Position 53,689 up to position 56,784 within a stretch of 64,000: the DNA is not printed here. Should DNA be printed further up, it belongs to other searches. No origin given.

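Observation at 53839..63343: Tandem paralogous cytoplasmic NarG-like molybdoenzyme catalytic subunits with no beta/gamma/chaperone genes, co-oriented with a NarL-type two-component system with a GAF-containing kinase, and a divergent cytochrome b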

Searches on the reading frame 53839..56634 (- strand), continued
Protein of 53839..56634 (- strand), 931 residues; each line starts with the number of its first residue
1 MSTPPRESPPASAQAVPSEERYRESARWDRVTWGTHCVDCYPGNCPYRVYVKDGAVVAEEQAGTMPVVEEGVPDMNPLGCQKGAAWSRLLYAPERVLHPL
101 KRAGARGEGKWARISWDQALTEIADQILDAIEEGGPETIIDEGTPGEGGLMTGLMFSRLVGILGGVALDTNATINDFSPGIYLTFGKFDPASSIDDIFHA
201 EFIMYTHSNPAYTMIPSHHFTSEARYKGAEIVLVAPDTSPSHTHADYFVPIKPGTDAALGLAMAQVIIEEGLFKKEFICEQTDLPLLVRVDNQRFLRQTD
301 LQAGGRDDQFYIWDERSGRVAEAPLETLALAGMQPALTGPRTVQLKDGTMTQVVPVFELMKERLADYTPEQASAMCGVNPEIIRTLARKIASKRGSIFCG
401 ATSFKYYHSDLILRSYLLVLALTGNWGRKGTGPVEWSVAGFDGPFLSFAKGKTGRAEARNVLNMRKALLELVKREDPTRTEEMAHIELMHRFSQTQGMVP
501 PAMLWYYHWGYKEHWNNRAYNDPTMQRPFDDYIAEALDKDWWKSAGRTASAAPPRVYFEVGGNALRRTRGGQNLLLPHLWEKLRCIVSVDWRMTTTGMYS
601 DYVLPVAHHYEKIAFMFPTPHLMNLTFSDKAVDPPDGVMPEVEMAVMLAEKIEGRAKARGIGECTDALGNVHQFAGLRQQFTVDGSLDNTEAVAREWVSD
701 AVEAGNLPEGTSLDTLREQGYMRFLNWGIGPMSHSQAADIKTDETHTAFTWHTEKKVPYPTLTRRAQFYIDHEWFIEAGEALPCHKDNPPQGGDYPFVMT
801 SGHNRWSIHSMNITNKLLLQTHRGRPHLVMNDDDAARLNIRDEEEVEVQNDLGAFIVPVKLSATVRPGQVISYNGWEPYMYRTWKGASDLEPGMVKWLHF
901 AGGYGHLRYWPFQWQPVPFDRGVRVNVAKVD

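Call 22: find_related_loci(query=A1, collection=genome_contigs, flank=10000)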
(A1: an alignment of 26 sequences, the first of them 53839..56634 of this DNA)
Query A1 (931 aa) in genome_contigs; peptide patterns used: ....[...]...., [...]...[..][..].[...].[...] (x = any residue, [..] = any of these).
596 stretches matched a pattern (row limit reached: there are more); 548 encode a relative of the query (tblastn E <= 1e-3); the best 80 are kept; 78 distinct loci.
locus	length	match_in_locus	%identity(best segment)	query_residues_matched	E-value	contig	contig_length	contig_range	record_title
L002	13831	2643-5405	84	11-931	0e+0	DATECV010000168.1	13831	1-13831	MAG TPA_asm: Dehalococcoidia bacterium isolate SMAG_U8281 k141_1083830, whole genome shotgun sequence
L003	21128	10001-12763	82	11-931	0e+0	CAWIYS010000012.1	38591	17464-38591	MAG: uncultured Chloroflexia bacterium isolate MFD05942.bin.2.242 genome assembly, contig: contig_52453, whole genome sh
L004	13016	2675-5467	96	1-931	0e+0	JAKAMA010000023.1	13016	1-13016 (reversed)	MAG: Chloroflexi bacterium isolate WY5.bin150 NODE_8146_length_13016_cov_1.458220, whole genome shotgun sequence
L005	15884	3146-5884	64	19-931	0e+0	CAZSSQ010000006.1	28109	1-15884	MAG TPA_asm: uncultured Dehalococcoidia bacterium isolate binchicken_co89_553 genome assembly, contig: NODE_2573_length_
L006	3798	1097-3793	63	19-917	0e+0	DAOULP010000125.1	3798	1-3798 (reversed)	MAG TPA_asm: Dehalococcoidia bacterium isolate W31_46 k127_53008, whole genome shotgun sequence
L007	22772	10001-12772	61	12-931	0e+0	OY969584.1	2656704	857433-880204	MAG: uncultured Chloroflexia bacterium isolate MFD01299.bin.c.4 genome assembly, chromosome: 1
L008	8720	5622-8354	71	19-930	0e+0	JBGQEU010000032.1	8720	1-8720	MAG: Dehalococcoidia bacterium isolate OBJ2_061818_090_7 k141_2532939_length_8720_cov_12.0888, whole genome shotgun sequ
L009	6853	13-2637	63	56-930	0e+0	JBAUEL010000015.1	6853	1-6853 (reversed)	MAG: Dehalococcoidia bacterium isolate MFD13097_ilm_asm_bin20 k127_94625, whole genome shotgun sequence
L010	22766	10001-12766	57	7-929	0e+0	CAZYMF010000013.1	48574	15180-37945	MAG TPA_asm: uncultured Candidatus Binatia bacterium isolate SRP214966_co3_99 genome assembly, contig: NODE_553_length_4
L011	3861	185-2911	57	22-929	0e+0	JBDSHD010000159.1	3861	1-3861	MAG: Dehalococcoidia bacterium isolate cluster1_bin.268 k127_13275435, whole genome shotgun sequence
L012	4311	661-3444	56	2-931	0e+0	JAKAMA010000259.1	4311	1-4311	MAG: Chloroflexi bacterium isolate WY5.bin150 NODE_43527_length_4311_cov_1.331740, whole genome shotgun sequence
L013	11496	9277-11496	69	6-745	0e+0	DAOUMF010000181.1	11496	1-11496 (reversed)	MAG TPA_asm: Dehalococcoidia bacterium isolate W31_80 k127_246862, whole genome shotgun sequence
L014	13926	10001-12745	57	19-931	0e+0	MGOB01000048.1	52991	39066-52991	MAG: Chloroflexi bacterium RBG_16_68_14 RBG_16_scaffold_2906, whole genome shotgun sequence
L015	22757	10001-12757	57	12-931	0e+0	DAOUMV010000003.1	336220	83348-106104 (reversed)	MAG TPA_asm: Dehalococcoidia bacterium isolate W92_284 k127_694589, whole genome shotgun sequence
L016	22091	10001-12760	57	12-930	0e+0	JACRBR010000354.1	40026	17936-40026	MAG: Chloroflexi bacterium isolate NC_groundwater_1625_Pr3_B-0.1um_67_9 SR-2_scaffold_141_4158356, whole genome shotgun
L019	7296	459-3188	56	22-930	0e+0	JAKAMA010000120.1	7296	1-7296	MAG: Chloroflexi bacterium isolate WY5.bin150 NODE_19232_length_7296_cov_1.224020, whole genome shotgun sequence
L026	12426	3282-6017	60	19-930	0e+0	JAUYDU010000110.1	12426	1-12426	MAG: Chloroflexota bacterium isolate C20_metabat.bin.54_sub C20_k141_78158, whole genome shotgun sequence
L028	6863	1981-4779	54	2-930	0e+0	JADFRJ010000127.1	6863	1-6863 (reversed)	MAG: Chloroflexota bacterium isolate B85T3L11 B85T3L11_NODE14673, whole genome shotgun sequence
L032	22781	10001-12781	71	5-931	0e+0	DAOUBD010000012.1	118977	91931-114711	MAG TPA_asm: Dehalococcoidia bacterium isolate H68_705 k101_624954, whole genome shotgun sequence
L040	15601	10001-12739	54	18-927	0e+0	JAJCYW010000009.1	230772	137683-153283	MAG: Chloroflexota bacterium isolate OFTM331 OFTM331_8, whole genome shotgun sequence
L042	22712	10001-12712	52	23-927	0e+0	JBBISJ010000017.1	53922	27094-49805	MAG: Chloroflexota bacterium isolate SLS170214_bin_370 NODE_292_length_53922_cov_8.104647, whole genome shotgun sequence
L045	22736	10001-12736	52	20-930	0e+0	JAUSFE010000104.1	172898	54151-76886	MAG: Dehalococcoidia bacterium isolate E14_maxbin.284_sub E14_k141_1779320, whole genome shotgun sequence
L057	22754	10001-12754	53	16-929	0e+0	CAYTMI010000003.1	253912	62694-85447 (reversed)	MAG TPA_asm: uncultured Anaerolineaceae bacterium isolate SRP302447_co3_779 genome assembly, contig: NODE_111_length_253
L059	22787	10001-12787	51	5-930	0e+0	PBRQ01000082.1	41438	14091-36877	MAG: Gammaproteobacteria bacterium isolate NP948 MHASMcontig_382381, whole genome shotgun sequence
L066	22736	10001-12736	51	20-930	0e+0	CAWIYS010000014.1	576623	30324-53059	MAG: uncultured Chloroflexia bacterium isolate MFD05942.bin.2.242 genome assembly, contig: contig_577, whole genome shot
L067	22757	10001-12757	51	19-931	0e+0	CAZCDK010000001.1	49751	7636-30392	MAG TPA_asm: uncultured Anaerolineaceae bacterium isolate binchicken_co232_132 genome assembly, contig: NODE_1084_length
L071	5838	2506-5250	50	17-930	0e+0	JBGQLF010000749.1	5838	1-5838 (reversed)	MAG: Gemmataceae bacterium isolate OBJ2_061818_050_44 k141_2403742_length_5838_cov_6.8146, whole genome shotgun sequence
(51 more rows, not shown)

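Call 29: search_protein_families(library=pfam, proteins=[L045:12773-13813:+, L057:17332-18012:+, L042:7590-8204:+, L015:2240-2926:+, L028:5298-6437:+, L014:6632-7090:+, L032:7672-8499:-, L007:13746-14714:+, L040:8155-9837:+, L059:4007-5431:+], max_evalue=0.01)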
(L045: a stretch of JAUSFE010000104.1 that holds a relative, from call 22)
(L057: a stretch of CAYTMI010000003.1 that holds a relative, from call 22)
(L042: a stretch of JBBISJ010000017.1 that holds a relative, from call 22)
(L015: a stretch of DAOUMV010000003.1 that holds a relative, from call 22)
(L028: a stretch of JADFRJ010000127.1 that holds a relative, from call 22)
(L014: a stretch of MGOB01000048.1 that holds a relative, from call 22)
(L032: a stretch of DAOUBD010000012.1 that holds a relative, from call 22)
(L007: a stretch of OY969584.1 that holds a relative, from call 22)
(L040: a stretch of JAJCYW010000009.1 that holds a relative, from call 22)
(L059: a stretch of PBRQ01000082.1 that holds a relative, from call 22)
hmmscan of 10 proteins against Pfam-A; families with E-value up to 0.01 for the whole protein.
L045:12773-13813:+ (347 aa): 9 families
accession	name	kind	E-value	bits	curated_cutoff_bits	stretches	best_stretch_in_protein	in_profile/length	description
PF13247.11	Fer4_11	-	3e-28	98.4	26.2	1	136-229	3-97/100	4Fe-4S dicluster domain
PF12838.12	Fer4_7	-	2.6e-10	41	27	1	143-189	2-51/52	4Fe-4S dicluster domain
PF13237.11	Fer4_10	-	6.9e-10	39.1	25.5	3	169-223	2-53/53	4Fe-4S dicluster domain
PF12797.12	Fer4_2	-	1.6e-05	25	24.5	1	17-34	4-21/22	4Fe-4S binding domain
PF12837.12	Fer4_6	-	2e-05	24.7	25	1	141-160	7-24/24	4Fe-4S binding domain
PF13187.11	Fer4_9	-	5.4e-05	23.6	27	0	22-34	36-48/52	4Fe-4S dicluster domain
PF14697.11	Fer4_21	-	0.0019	18.7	35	1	143-188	8-53/59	4Fe-4S dicluster domain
PF13534.11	Fer4_17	-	0.0021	19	22.2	0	22-42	1-21/61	4Fe-4S dicluster domain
PF00037.32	Fer4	-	0.0037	17.4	21.1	1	17-34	2-19/24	4Fe-4S binding domain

L057:17332-18012:+ (227 aa): 1 family
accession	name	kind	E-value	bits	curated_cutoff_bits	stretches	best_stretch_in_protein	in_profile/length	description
PF02613.20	Nitrate_red_del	-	3.8e-18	66.3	22.2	1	80-192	21-135/136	Nitrate reductase delta subunit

L042:7590-8204:+ (205 aa): 1 family
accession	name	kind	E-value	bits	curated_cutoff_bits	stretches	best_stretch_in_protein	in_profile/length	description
PF09459.16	EB_dh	-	1.2e-21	78.2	33.3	1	20-194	3-236/236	Ethylbenzene dehydrogenase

L015:2240-2926:+ (229 aa): 18 families
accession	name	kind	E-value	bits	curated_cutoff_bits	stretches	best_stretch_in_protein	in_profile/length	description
PF03205.20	MobB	-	1.6e-43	148.2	26.6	1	51-180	2-133/133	Molybdopterin guanine dinucleotide synthesis protein B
PF13191.12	AAA_16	-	3.4e-06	28.1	32.6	1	49-216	25-134/167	AAA ATPase domain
PF01656.29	CbiA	-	1.2e-05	25.6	25.4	1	55-113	6-54/125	CobQ/CobB/MinD/ParA nucleotide binding domain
PF03308.22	MeaB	-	3.2e-05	23.5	23.1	1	51-85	36-70/273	Methylmalonyl Co-A mutase-associated GTPase MeaB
PF02492.25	cobW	-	3.5e-05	23.9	20.7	1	50-93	2-44/180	CobW/HypB/UreG, nucleotide-binding domain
PF13401.12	AAA_22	-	0.00013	22.7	27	1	51-86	8-34/130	AAA domain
PF25199.1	nSTAND_NTPase5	-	0.00015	22.1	34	1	49-92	42-86/145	Novel STAND NTPase 5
PF00485.24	PRK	-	0.00027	21.3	22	1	51-94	2-44/196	Phosphoribulokinase / Uridine kinase family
PF03266.21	NTPase_1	-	0.00037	20.8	23.9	1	51-81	2-32/168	NTPase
PF20720.3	nSTAND3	-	0.00064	19.9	27.2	1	53-88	22-56/155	Novel STAND NTPase 3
PF02606.20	LpxK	-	0.00065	19.3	27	1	43-144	32-133/328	Tetraacyldisaccharide-1-P 4'-kinase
PF00005.33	ABC_tran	-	0.0012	19.9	25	1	51-142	14-80/137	ABC transporter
PF00448.28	SRP54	-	0.0016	18.6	22.7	1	51-86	4-39/196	SRP54-type protein, GTPase domain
PF05729.18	NACHT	-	0.0017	18.6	26.7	1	50-77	2-29/167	NACHT domain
PF13671.12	AAA_33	-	0.0036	18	27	1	53-92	4-38/143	AAA domain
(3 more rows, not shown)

L028:5298-6437:+ (380 aa): 4 families
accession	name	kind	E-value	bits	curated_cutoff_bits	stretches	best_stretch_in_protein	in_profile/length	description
PF22691.2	Thiolase_C_1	-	9.2e-39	132.9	28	1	255-368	20-132/144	Thiolase C-terminal domain-like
PF00108.29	Thiolase_N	-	4.5e-15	56.2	26.4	1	6-221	3-260/260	Thiolase, N-terminal domain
PF02803.24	Thiolase_C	-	2.3e-08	34.1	27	1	258-351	27-102/123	Thiolase, C-terminal domain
PF02801.28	Ketoacyl-synt_C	-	0.00079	19.9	20.8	0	234-281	4-53/119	Beta-ketoacyl synthase, C-terminal domain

L014:6632-7090:+ (153 aa): 2 families
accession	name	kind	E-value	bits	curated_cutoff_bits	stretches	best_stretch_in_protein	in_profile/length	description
PF01796.24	OB_ChsH2_C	-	1.1e-19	70.6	27.1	1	61-122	1-62/65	ChsH2, C-terminal OB-fold domain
PF12172.15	zf-ChsH2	-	7.3e-08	32.5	23.2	1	31-55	8-32/37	ChsH2, rubredoxin-like zinc ribbon domain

L032:7672-8499:- (276 aa): 2 families
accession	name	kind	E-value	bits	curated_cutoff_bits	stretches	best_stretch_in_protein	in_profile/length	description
PF00881.29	Nitroreductase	-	3.1e-20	73.4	23.5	1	9-192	3-167/167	Nitroreductase family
PF14512.11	TM1586_NiRdase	-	0.0035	17.4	27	0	139-212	80-149/215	Putative TM nitroreductase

L007:13746-14714:+ (323 aa): 1 family
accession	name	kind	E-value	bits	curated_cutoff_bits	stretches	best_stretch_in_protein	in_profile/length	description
PF01144.29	CoA_trans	-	2.9e-25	89.4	23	1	36-248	2-216/217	Coenzyme A transferase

L040:8155-9837:+ (561 aa): 13 families
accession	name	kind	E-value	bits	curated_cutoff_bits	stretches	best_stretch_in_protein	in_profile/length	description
PF01593.30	Amino_oxidase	-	6.8e-21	75.5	19.8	1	88-550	5-441/443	Flavin containing amine oxidoreductase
PF01266.30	DAO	-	3.3e-13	50.3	27.9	1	76-343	1-207/353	FAD dependent oxidoreductase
PF13450.12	NAD_binding_8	-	1.6e-12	48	21.9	1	79-133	1-55/68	NAD(P)-binding Rossmann-like domain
PF07992.20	Pyr_redox_2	-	2.4e-10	40.7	26.1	2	75-109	1-36/291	Pyridine nucleotide-disulphide oxidoreductase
PF00890.30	FAD_binding_2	-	7.1e-10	39.1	20.4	1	76-112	1-37/414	FAD binding domain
PF12831.13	FAD_oxidored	-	1.4e-09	38.3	27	1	76-122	1-47/416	FAD dependent oxidoreductase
PF03486.20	HI0933_like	-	4.1e-07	30.2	50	1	76-115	2-41/244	HI0933-like protein Rossmann domain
PF01494.25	FAD_binding_3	-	1.2e-06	28.5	22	1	75-106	2-33/349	FAD binding domain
PF01134.28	GIDA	-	4.2e-06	26.5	22.1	1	76-107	1-32/391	Glucose inhibited division protein A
PF01946.23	Thi4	-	5.3e-06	26.3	26.2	1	73-116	16-60/235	Thi4 family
PF00070.33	Pyr_redox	-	1.6e-05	25.7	22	0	290-327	44-82/82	Pyridine nucleotide-disulphide oxidoreductase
PF00996.24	GDI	-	0.00015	20.9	23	0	72-112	2-42/436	GDP dissociation inhibitor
PF13738.12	Pyr_redox_3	-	0.00032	20.5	30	0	78-109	1-32/305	Pyridine nucleotide-disulphide oxidoreductase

L059:4007-5431:+ (475 aa): 1 family
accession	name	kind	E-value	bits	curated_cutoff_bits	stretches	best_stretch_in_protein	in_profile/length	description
PF00881.29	Nitroreductase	-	0.00014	22.5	23.5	0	277-303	118-144/167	Nitroreductase family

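Call 42: search_protein_families(library=pfam, proteins=[L003:9437-9922:+, L003:4570-5931:-, L003:5922-6872:-, L045:9720-9962:+, L071:1978-2220:+, L042:4440-5048:-, L016:18658-19989:+, L067:19945-20469:+, L003:14385-16682:+, L066:9009-9563:+], max_evalue=0.01)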
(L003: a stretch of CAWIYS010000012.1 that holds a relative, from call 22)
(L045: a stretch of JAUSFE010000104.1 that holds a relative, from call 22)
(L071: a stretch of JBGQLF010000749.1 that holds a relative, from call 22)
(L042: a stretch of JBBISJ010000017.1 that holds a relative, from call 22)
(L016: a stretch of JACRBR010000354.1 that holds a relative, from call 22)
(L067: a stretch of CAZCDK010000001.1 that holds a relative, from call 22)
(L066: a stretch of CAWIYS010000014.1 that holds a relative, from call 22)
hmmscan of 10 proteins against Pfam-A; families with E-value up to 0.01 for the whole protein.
L003:9437-9922:+ (162 aa): 7 families
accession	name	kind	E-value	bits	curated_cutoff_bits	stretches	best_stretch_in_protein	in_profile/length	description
PF12802.13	MarR_2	-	6.5e-14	52.3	27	1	38-97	2-60/61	MarR family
PF01047.28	MarR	-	1.3e-11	44.6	24.6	1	42-99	4-59/59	MarR family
PF13463.12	HTH_27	-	6.2e-06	26.8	22.2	1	41-107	3-68/68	Winged helix DNA-binding domain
PF09339.16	HTH_IclR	-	9e-06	25.8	22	1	46-90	8-51/52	IclR helix-turn-helix domain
PF25213.1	HVO_A0261_N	-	9.4e-05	22.7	35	1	44-121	14-81/86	HVO_A0261 N-terminal domain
PF13412.12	HTH_24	-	0.00016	21.6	21.9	1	56-88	16-48/48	Winged helix-turn-helix DNA-binding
PF13545.12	HTH_Crp_2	-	0.00017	21.9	27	1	59-90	24-56/70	Crp-like helix-turn-helix domain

L003:4570-5931:- (454 aa): 1 family
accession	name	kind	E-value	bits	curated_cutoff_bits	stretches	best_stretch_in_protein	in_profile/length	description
PF03916.19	NrfD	-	3e-31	109.7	25.8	1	54-373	2-309/313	Polysulphide reductase, NrfD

L003:5922-6872:- (317 aa): 11 families
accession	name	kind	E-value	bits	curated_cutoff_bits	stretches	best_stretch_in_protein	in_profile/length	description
PF13247.11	Fer4_11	-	1.8e-17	63.8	26.2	2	127-185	4-64/100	4Fe-4S dicluster domain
PF12838.12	Fer4_7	-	6e-11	43.1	27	2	158-178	31-51/52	4Fe-4S dicluster domain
PF13237.11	Fer4_10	-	1.5e-09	38.1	25.5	2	158-234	2-53/53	4Fe-4S dicluster domain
PF13187.11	Fer4_9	-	6.6e-08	32.9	27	1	133-178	2-50/52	4Fe-4S dicluster domain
PF12797.12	Fer4_2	-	3.1e-07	30.3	24.5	1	158-177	3-22/22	4Fe-4S binding domain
PF12837.12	Fer4_6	-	4.9e-07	29.8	25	1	158-178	2-22/24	4Fe-4S binding domain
PF00037.32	Fer4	-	9.5e-07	28.8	21.1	1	159-178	2-21/24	4Fe-4S binding domain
PF12800.12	Fer4_4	-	0.0009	19.9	24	1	163-178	2-17/17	4Fe-4S binding domain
PF25160.1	LdpA_Fe-S-bd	-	0.0012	19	27.6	1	135-179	4-42/49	LdpA Fe-S cluster-binding domain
PF13183.11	Fer4_8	-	0.0081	17.1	27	1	163-236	3-67/68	4Fe-4S dicluster domain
PF13484.11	Fer4_16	-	0.0091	17.2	30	0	162-177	50-65/66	4Fe-4S double cluster binding domain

L045:9720-9962:+ (81 aa): 0 families

L071:1978-2220:+ (81 aa): 0 families

L042:4440-5048:- (203 aa): 0 families

L016:18658-19989:+ (444 aa): 0 families

L067:19945-20469:+ (175 aa): 2 families
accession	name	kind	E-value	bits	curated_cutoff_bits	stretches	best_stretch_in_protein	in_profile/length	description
PF05425.18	CopD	-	5.3e-05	24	32.1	1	48-169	5-105/105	Copper resistance protein D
PF07332.16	Phage_holin_3_6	-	0.0061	17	28.4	1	55-140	42-114/116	Putative Actinobacterial Holin-X, holin superfamily III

L003:14385-16682:+ (766 aa): 4 families
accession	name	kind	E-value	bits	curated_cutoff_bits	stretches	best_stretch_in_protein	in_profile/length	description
PF00884.28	Sulfatase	-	9.8e-68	229.1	25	1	31-443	1-301/301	Sulfatase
PF16347.10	SGSH_C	-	5.5e-10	40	29.3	1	397-513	8-126/154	N-sulphoglucosamine sulphohydrolase, C-terminal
PF01663.27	Phosphodiest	-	8.5e-06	26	23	1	285-342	167-224/342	Type I phosphodiesterase / nucleotide pyrophosphatase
PF13385.13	Laminin_G_3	-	4.7e-05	24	27.6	1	597-723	10-127/151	Concanavalin A-like lectin/glucanases superfamily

L066:9009-9563:+ (185 aa): 0 families
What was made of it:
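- Tried and rejected: Pfam scans of small conserved ORFs next to alpha genes (81-aa proteins in L045 and L071, a 203-aa protein in L042, and cluster c34) gave no family (call 42).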
